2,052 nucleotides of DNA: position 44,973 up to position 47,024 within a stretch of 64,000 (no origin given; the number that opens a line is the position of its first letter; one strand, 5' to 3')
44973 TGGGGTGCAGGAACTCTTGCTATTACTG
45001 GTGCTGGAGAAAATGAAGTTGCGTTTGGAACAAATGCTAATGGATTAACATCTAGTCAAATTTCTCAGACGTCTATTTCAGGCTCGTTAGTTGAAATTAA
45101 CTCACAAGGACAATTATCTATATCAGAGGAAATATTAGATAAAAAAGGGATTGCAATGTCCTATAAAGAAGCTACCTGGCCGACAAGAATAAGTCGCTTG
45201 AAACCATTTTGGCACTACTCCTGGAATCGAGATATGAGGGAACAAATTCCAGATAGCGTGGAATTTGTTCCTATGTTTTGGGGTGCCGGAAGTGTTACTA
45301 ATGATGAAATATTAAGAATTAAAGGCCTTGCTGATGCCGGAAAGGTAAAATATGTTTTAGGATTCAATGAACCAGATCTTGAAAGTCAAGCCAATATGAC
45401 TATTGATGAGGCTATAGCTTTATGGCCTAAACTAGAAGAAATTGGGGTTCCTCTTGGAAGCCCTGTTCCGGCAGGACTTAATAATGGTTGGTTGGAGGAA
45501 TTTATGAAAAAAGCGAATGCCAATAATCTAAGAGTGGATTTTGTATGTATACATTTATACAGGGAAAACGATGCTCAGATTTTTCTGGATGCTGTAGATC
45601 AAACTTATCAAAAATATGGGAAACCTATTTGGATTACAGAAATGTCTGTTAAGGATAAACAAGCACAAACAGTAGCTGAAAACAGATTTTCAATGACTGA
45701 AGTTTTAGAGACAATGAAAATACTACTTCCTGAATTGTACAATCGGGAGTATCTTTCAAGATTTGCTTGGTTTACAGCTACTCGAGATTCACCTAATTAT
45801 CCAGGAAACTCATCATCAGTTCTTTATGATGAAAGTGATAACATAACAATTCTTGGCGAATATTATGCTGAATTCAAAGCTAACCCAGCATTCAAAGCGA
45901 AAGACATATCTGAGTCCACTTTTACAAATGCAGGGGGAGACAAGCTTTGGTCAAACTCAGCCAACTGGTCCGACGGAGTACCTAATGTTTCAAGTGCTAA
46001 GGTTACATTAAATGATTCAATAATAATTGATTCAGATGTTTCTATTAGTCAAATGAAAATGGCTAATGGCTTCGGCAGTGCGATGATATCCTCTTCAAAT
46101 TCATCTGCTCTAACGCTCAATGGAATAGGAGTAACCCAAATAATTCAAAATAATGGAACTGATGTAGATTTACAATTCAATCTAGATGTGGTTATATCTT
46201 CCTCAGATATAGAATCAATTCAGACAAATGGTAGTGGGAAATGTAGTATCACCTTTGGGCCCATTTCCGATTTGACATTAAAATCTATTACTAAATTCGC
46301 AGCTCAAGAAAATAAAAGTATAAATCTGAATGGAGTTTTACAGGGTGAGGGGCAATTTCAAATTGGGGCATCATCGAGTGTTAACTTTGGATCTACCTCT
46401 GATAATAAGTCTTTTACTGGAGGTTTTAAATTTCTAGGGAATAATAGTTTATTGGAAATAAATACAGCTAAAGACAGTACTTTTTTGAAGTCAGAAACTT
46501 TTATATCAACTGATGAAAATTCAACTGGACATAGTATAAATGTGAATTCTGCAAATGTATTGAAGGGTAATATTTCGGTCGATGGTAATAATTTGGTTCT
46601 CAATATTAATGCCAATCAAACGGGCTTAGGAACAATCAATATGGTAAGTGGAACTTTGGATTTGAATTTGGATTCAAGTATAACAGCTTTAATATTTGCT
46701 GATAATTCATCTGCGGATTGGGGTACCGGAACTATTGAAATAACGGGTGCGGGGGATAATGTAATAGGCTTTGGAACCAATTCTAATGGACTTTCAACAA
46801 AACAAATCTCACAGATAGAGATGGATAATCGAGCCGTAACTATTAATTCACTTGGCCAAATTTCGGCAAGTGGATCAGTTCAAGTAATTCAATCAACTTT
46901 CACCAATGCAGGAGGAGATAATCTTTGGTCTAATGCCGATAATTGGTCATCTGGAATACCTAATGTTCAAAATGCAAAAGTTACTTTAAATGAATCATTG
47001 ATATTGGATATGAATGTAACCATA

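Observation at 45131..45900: GH128-like catalytic domain spliced between repeat modules of giant protein 2, paralogous to a free lipoprotein enzyme 10 kb upstream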

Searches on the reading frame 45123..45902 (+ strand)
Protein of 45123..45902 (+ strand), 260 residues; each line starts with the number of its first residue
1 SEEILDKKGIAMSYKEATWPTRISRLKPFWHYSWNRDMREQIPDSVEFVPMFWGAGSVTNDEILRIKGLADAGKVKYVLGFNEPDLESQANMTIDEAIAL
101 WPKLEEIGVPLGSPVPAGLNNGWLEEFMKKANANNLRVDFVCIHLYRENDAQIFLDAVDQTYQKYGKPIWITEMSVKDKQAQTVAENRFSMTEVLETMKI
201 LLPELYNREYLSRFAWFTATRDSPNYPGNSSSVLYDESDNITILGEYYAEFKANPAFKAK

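Call 9: search_solved_structures(query=window:45123-45902:+, max_evalue=0.01, show_alignments=3)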
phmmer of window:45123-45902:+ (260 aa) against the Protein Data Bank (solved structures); distinct sequences matched with E-value up to 0.01: 14.
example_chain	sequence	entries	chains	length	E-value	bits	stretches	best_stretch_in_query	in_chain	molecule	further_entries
6uaq_A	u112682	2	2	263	2.3e-32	115.7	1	23-228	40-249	Glyco_hydro_cc domain-containing protein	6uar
6ufl_A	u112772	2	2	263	6.1e-32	114.3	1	23-228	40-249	Glyco_hydro_cc domain-containing protein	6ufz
6uas_A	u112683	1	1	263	1.6e-31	112.9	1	23-228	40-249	Glycoside Hydrolase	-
6uat_A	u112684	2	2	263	1.6e-31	112.9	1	23-228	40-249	Glyco_hydro_cc domain-containing protein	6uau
6uav_A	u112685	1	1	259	8.7e-19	71.2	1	29-250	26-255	Glyco_hydro_cc domain-containing protein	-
6uaw_A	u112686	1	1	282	1.2e-18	70.7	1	29-250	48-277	Glyco_hydro_cc domain-containing protein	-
6uax_A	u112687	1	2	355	1.6e-18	70.3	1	7-248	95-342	Hypothetical serine rich protein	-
8j3x_A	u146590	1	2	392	7.2e-15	58.3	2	6-109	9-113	Putative polysaccharide-binding protein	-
8j3y_A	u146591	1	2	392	1.7e-14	57.1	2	6-109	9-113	Putative polysaccharide-binding protein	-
6ub0_A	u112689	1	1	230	2.6e-13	53.2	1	28-182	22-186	Glyco_hydro_cc domain-containing protein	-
6uay_A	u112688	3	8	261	3.6e-13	52.7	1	28-182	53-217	GLYCOSIDE HYDROLASE | Glyco_hydro_cc domain-containing protein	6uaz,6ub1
6ubc_A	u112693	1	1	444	8.9e-13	51.5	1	29-235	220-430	Glyco_hydro_cc domain-containing protein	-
6ubd_A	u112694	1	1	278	1.9e-12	50.4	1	31-176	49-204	Glyco_hydro_cc domain-containing protein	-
6ub7_A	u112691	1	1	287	2e-12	50.3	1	27-248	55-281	Glyco_hydro_cc domain-containing protein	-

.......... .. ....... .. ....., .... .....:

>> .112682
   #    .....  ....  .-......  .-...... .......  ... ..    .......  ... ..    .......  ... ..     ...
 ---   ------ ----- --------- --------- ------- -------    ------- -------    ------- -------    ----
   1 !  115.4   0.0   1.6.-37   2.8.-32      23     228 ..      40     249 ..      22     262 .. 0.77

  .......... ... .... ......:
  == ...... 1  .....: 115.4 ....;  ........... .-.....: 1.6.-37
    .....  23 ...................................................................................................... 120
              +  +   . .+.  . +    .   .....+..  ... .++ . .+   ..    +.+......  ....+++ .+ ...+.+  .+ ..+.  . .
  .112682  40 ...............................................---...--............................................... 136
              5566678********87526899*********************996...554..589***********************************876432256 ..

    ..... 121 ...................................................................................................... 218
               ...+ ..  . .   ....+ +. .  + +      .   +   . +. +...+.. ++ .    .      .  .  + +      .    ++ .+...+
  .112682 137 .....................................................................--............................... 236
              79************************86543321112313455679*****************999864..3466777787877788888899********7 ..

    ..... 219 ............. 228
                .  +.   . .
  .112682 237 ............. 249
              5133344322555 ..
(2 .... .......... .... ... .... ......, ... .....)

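Call 20: find_homologous_proteins(query=window:45123-45902:+, max_evalue=1e-20)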
Query window:45123-45902:+ (260 aa): 1092 proteins with E <= 1e-20 among 1476 candidates; the best 120 are listed.
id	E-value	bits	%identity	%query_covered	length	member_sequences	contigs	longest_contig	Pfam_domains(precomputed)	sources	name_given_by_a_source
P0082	1.6e-143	495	83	95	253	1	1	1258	PF11790.15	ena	-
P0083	4.9e-111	388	63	98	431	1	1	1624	PF11790.15,PF02018.24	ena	-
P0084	1.1e-98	348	64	89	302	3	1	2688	PF11790.15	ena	-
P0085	4.7e-89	316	54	96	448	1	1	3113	PF11790.15,PF02018.24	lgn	-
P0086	4.7e-88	313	71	72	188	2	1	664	PF11790.15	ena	-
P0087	8.0e-87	309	52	98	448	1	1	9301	PF11790.15,PF02018.24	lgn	-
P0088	1.4e-84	302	52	96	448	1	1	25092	PF11790.15,PF02018.24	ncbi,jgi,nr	ncbi:MAG: hypothetical protein D6722_24935 [Bacteroidetes bacterium]|nr:MAG: hypothetical protein D6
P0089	6.1e-84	300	65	73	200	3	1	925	PF11790.15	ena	-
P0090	1.2e-83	299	51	96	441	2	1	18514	PF11790.15,PF02018.24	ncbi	ncbi:MAG: glycosyl hydrolase [Bacteroidia bacterium]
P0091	1.8e-80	288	52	97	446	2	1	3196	PF11790.15,PF02018.24,PF04862.19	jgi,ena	-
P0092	2.9e-79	284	51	95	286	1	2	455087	PF11790.15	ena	-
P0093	2.1e-77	278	50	97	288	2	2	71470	PF11790.15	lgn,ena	-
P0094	5.9e-77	277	51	97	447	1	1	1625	PF11790.15,PF02018.24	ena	-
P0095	1.9e-75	272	51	97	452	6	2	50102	PF11790.15,PF02018.24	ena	-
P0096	3.6e-75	271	51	97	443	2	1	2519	PF11790.15,PF02018.24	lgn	-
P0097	4.1e-75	271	49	95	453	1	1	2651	PF11790.15,PF02018.24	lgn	-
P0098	5.8e-75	270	48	95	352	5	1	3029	PF11790.15,PF18962.8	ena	-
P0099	1.1e-74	269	49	93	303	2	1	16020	PF11790.15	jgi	jgi:hypothetical protein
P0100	1.2e-74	269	50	97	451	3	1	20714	PF11790.15,PF02018.24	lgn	-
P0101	1.9e-74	268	48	95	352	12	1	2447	PF11790.15,PF18962.8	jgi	jgi:hypothetical protein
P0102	2.0e-74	268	50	97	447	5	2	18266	PF11790.15,PF02018.24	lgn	-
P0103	2.4e-74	268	48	96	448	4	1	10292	PF11790.15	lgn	-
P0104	4.6e-74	267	50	97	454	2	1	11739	PF11790.15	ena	-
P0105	6.7e-74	267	48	96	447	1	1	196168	PF11790.15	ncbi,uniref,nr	ncbi:glycosyl hydrolase [Marinilabilia rubra]|uniref:Asl1-like glycosyl hydrolase catalytic domain-c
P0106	1.0e-73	266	47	96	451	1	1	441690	PF11790.15,PF02018.24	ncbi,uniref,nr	ncbi:glycosyl hydrolase [Marinilabilia rubra]|uniref:Asl1-like glycosyl hydrolase catalytic domain-c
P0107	1.5e-73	265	49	95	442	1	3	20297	PF11790.15,PF02018.24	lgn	-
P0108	1.6e-73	265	49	95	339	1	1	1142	PF11790.15,PF00041.28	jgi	jgi:hypothetical protein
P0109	2.2e-73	265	52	96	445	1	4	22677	PF11790.15,PF02018.24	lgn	-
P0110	2.5e-73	265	50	96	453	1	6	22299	PF11790.15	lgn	-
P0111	2.7e-73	265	50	97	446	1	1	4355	PF11790.15,PF02018.24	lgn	-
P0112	3.0e-73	264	49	94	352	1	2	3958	PF11790.15,PF18962.8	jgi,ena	jgi:hypothetical protein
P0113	5.8e-73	264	49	97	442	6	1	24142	PF11790.15,PF02018.24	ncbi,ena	-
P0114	8.5e-73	263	50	97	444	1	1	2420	PF11790.15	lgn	-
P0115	9.7e-73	263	49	98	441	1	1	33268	PF11790.15,PF02018.24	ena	-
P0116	1.1e-72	263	48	97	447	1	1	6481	PF11790.15,PF02018.24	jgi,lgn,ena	jgi:hypothetical protein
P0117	2.3e-72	262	48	95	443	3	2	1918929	PF11790.15,PF02018.24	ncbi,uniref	ncbi:glycosyl hydrolase [Gaetbulibacter aestuarii]|uniref:Glycosyl hydrolase n=1 Tax=Gaetbulibacter 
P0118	2.4e-72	262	49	97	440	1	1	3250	PF11790.15,PF02018.24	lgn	-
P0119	3.0e-72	261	50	95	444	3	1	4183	PF11790.15,PF02018.24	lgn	-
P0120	3.4e-72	261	50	96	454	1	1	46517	PF11790.15,PF02018.24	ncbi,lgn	-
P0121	3.7e-72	261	49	97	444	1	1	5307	PF11790.15,PF02018.24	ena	-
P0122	3.8e-72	261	50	97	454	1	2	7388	PF11790.15,PF02018.24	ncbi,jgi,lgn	-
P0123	4.1e-72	261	51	98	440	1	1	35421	PF11790.15,PF02018.24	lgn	-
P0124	4.9e-72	261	46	96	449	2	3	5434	PF11790.15,PF02018.24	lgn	-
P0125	7.1e-72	260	49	99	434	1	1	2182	PF11790.15,PF02018.24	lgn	-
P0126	1.3e-71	259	47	97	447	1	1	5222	PF11790.15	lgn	-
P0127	1.4e-71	259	48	96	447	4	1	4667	PF11790.15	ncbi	ncbi:MAG: glycoside hydrolase family protein [Prolixibacteraceae bacterium]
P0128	1.4e-71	259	50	98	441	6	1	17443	PF11790.15,PF02018.24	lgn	-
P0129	1.7e-71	259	48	94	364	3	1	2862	PF11790.15,PF18962.8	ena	-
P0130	1.9e-71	259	48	96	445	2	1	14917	PF11790.15,PF02018.24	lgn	-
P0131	2.0e-71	258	51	95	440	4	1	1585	PF11790.15,PF02018.24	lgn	-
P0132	2.1e-71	258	47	97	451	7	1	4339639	PF11790.15,PF02018.24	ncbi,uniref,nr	ncbi:hypothetical protein K8354_17085 [Polaribacter litorisediminis]|uniref:glycosyl hydrolase n=1 T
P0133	2.3e-71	258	49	96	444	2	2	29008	PF11790.15,PF02018.24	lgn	-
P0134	2.4e-71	258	49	97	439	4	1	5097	PF11790.15,PF02018.24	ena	-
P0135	2.4e-71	258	46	96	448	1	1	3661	PF11790.15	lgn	-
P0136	2.5e-71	258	48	95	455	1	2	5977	PF11790.15,PF02018.24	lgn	-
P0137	3.6e-71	258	46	94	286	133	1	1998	PF11790.15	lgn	-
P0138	3.7e-71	258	47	94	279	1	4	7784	PF11790.15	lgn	-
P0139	4.1e-71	258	47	97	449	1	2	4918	PF11790.15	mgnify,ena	mgnify:CR=1 FL=1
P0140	5.3e-71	257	48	93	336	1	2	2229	PF11790.15,PF18962.8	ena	-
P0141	6.0e-71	257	48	98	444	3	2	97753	PF11790.15,PF02018.24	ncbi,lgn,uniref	ncbi:MAG: glycosyl hydrolase [Polaribacter sp.]|uniref:glycosyl hydrolase n=1 Tax=Polaribacter sp. T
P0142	6.4e-71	257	46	98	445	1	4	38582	PF11790.15,PF02018.24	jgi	-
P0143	6.4e-71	257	48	97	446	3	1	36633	PF11790.15,PF02018.24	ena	-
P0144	6.8e-71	257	48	93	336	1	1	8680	PF11790.15,PF18962.8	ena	-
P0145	7.0e-71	257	50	96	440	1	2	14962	PF11790.15,PF02018.24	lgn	-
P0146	8.4e-71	256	47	96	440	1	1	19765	PF11790.15,PF02018.24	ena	-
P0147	8.6e-71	256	49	95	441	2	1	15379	PF11790.15,PF02018.24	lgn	-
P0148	9.1e-71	256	47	97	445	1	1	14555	PF11790.15,PF02018.24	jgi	-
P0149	1.1e-70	256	51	95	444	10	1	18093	PF11790.15,PF02018.24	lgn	-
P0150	1.1e-70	256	46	95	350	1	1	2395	PF11790.15,PF18962.8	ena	-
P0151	1.3e-70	256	48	97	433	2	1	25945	PF11790.15,PF02018.24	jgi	jgi:hypothetical protein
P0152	1.3e-70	256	47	94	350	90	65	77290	PF11790.15,PF18962.8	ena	-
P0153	1.6e-70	256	48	93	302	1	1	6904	PF11790.15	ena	-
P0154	1.8e-70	255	48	93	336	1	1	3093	PF11790.15,PF18962.8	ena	-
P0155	1.9e-70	255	48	93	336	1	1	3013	PF11790.15,PF18962.8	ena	-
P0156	2.0e-70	255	50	96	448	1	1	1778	PF11790.15,PF02018.24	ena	-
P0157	2.3e-70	255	49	95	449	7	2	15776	PF11790.15,PF02018.24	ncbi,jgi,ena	-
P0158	2.6e-70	255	47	98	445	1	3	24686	PF11790.15,PF02018.24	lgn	-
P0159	2.6e-70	255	46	94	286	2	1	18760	PF11790.15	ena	-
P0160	2.6e-70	255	48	97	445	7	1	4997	PF11790.15,PF02018.24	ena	-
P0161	2.7e-70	255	47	94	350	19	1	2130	PF11790.15,PF18962.8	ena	-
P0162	2.8e-70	255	48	97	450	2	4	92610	PF11790.15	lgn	-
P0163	3.4e-70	255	48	98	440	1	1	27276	PF11790.15,PF02018.24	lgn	-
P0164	3.4e-70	255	47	97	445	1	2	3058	PF11790.15,PF02018.24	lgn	-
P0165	4.1e-70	254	46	94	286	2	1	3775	PF11790.15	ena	-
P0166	4.4e-70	254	47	96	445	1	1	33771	PF11790.15,PF02018.24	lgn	-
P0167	4.6e-70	254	47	93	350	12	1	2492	PF11790.15,PF18962.8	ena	-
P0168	6.9e-70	253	46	96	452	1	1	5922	PF11790.15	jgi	jgi:hypothetical protein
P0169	7.2e-70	253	46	98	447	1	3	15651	PF11790.15,PF02018.24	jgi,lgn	jgi:hypothetical protein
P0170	7.4e-70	253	46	93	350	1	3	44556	PF11790.15,PF18962.8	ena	-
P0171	7.4e-70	253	46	93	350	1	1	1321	PF11790.15,PF18962.8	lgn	-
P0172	7.7e-70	253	71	59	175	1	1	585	PF11790.15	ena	-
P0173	8.1e-70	253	49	97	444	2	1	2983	PF11790.15,PF02018.24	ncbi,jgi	-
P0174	8.4e-70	253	49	97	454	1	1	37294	PF11790.15,PF02018.24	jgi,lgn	jgi:hypothetical protein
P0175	8.6e-70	253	47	98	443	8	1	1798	PF11790.15,PF02018.24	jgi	jgi:hypothetical protein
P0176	8.9e-70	253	47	94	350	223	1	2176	PF11790.15,PF18962.8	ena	-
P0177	1.1e-69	253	46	93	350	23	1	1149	PF11790.15,PF18962.8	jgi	jgi:hypothetical protein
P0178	1.2e-69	253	47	96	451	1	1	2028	PF11790.15,PF02018.24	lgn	-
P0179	1.6e-69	252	48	98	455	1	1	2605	PF11790.15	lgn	-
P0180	1.7e-69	252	46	98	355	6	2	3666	PF11790.15,PF18962.8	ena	-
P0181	1.8e-69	252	49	96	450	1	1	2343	PF11790.15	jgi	-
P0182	1.9e-69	252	49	96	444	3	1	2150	PF11790.15,PF02018.24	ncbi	-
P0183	3.4e-69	251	47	96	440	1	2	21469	PF11790.15,PF02018.24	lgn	-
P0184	3.6e-69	251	47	96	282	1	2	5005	PF11790.15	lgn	-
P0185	4.8e-69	251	47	99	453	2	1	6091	PF11790.15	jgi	jgi:hypothetical protein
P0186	5.0e-69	251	48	97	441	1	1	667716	PF11790.15,PF02018.24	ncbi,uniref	ncbi:glycosyl hydrolase [Gaetbulibacter aquiaggeris]|uniref:Glycosyl hydrolase n=1 Tax=Gaetbulibacte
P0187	5.3e-69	251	47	97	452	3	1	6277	PF11790.15,PF02018.24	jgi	jgi:hypothetical protein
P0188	5.3e-69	251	50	98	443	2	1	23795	PF11790.15,PF02018.24,PF22637.3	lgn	-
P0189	5.3e-69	251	47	97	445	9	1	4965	PF11790.15,PF02018.24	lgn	-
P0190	5.3e-69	251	47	97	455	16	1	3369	PF11790.15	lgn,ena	-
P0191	5.6e-69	251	44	94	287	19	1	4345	PF11790.15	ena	-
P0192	6.9e-69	250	47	97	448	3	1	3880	PF11790.15,PF02018.24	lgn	-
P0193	7.4e-69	250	47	92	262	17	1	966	PF11790.15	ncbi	-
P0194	1.0e-68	250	45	98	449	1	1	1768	PF11790.15,PF02018.24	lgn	-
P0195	1.1e-68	250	48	96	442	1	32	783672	PF11790.15,PF02018.24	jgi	jgi:hypothetical protein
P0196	1.4e-68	249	45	98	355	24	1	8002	PF11790.15,PF18962.8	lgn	-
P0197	1.6e-68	249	46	93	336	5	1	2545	PF11790.15,PF18962.8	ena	-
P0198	1.6e-68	249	47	95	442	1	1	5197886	PF11790.15,PF02018.24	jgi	jgi:hypothetical protein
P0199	1.6e-68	249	49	96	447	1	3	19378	PF11790.15,PF02018.24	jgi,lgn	-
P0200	1.8e-68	249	47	96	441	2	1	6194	PF11790.15,PF02018.24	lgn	-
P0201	2.4e-68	248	46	98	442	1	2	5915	PF11790.15,PF02018.24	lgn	-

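Call 55: predict_structure(alignment_id=A2)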
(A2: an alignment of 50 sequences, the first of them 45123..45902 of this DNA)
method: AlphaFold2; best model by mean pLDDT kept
length: 260 residues; sequences in the alignment: 50
mean_pLDDT: 92.4   pTM: 0.90
mean pLDDT of the five models: 92.4, 92.1, 92.2, 92.1, 91.0
residues with pLDDT >= 90: 208; 70-90: 39; 50-70: 10; < 50: 3
segments of 3 or more residues with pLDDT < 50: none
pLDDT, mean of each block of 10 residues (from residue 1): 72 80 92 71 85 93 95 93 92 98 98 95 98 98 97 99 98 97 98 98 98 95 93 94 98 79
secondary structure, 60 per line:
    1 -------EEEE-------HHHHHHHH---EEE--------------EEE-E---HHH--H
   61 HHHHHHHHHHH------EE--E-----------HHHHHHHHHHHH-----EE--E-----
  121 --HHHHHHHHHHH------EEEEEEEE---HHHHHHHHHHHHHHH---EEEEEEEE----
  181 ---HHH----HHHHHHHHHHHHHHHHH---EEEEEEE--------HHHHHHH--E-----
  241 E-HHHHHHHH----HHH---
elements in order: E8-11 H19-26 E30-32 E47-49 H60-71 H94-105 H123-133 E140-147 H151-165 E169-176 H191-207 E211-217 H226-232 H243-250

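Call 58: fold_search(model_id=the predicted structure, library=pdb)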
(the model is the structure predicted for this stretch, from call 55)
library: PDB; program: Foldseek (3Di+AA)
matches with E <= 10: 1676; with E <= 0.001: 194
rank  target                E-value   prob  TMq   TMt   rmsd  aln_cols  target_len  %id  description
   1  6uaq                  7.7e-20  1.00  0.80  0.86   2.5       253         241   30  Crystal structure of a GH128 (subgroup I) endo-beta-1,3-glucanase from Amycolatopsis mediterranei (AmGH128_I) (released 2020-05-20)
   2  6uas_A                2.3e-19  1.00  0.80  0.86   2.5       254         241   30  Crystal structure of a GH128 (subgroup I) endo-beta-1,3-glucanase (E199A mutant) from Amycolatopsis mediterranei (AmGH (released 2020-05-20)
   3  6ufl_A                2.8e-19  1.00  0.80  0.86   2.6       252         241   29  Crystal structure of a GH128 (subgroup I) endo-beta-1,3-glucanase (E199Q mutant) from Amycolatopsis mediterranei (AmGH (released 2020-05-20)
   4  6uat_A                1.1e-18  1.00  0.80  0.86   2.5       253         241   29  Crystal structure of a GH128 (subgroup I) endo-beta-1,3-glucanase (E102A mutant) from Amycolatopsis mediterranei (AmGH (released 2020-05-20)
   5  6ufz                  1.6e-18  1.00  0.79  0.86   2.6       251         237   30  Crystal structure of a GH128 (subgroup I) endo-beta-1,3-glucanase (E199Q mutant) from Amycolatopsis mediterranei (AmGH12 (released 2020-05-20)
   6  6uaw_A                9.1e-16  1.00  0.73  0.73   4.2       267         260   28  Crystal structure of a GH128 (subgroup II) endo-beta-1,3-glucanase from Pseudomonas viridiflava (PvGH128_II) in comple (released 2020-05-20)
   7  6uav                  2.9e-15  1.00  0.72  0.72   4.1       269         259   28  Crystal structure of a GH128 (subgroup II) endo-beta-1,3-glucanase from Pseudomonas viridiflava (PvGH128_II) (released 2020-05-20)
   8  6uax_A                4.7e-15  1.00  0.77  0.77   3.4       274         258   26  Crystal structure of a GH128 (subgroup II) endo-beta-1,3-glucanase from Sorangium cellulosum (ScGH128_II) (released 2020-05-20)
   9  6ubd                  1.2e-14  1.00  0.70  0.71   5.0       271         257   19  Crystal structure of a GH128 (subgroup VII) oligosaccharide-binding protein from Trichoderma gamsii (TgGH128_VII) (released 2020-05-20)
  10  8j3x_A                1.7e-14  1.00  0.74  0.51   4.2       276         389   24  Crystal structure of CBM6E from Saccharophagus degradans (released 2024-04-24)
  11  8j3x_B                2.4e-14  1.00  0.73  0.50   3.7       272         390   23  Crystal structure of CBM6E from Saccharophagus degradans (released 2024-04-24)
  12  8j3y_A                2.6e-14  1.00  0.74  0.50   3.9       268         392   24  Crystal structure of CBM6E E168Q in complex with oligosaccharides (released 2024-04-24)
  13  6ub7                  1.7e-13  1.00  0.72  0.74   4.3       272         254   25  Crystal structure of a GH128 (subgroup V) exo-beta-1,3-glucanase from Cryptococcus neoformans (CnGH128_V) (released 2020-05-20)
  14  6uay_A                2.3e-13  1.00  0.69  0.74   3.8       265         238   24  Crystal structure of a GH128 (subgroup III) curdlan-specific exo-beta-1,3-glucanase from Blastomyces gilchristii (BgGH (released 2020-05-20)
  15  6ubc                  4.6e-13  1.00  0.70  0.71   4.4       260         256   21  Crystal structure of a GH128 (subgroup VII) oligosaccharide-binding protein from Cryptococcus neoformans (CnGH128_VII) (released 2020-05-20)
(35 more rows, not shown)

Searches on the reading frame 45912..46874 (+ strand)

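Call 13: search_protein_families(library=pfam, proteins=[window:45912-46874:+], max_evalue=10)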
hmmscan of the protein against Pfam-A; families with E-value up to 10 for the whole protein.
window:45912-46874:+ (321 aa): 1 family
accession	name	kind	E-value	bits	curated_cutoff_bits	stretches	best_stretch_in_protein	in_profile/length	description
PF04541.19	Herpes_U34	-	0.095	12.4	26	1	76-111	99-133/175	Herpesvirus virion protein U34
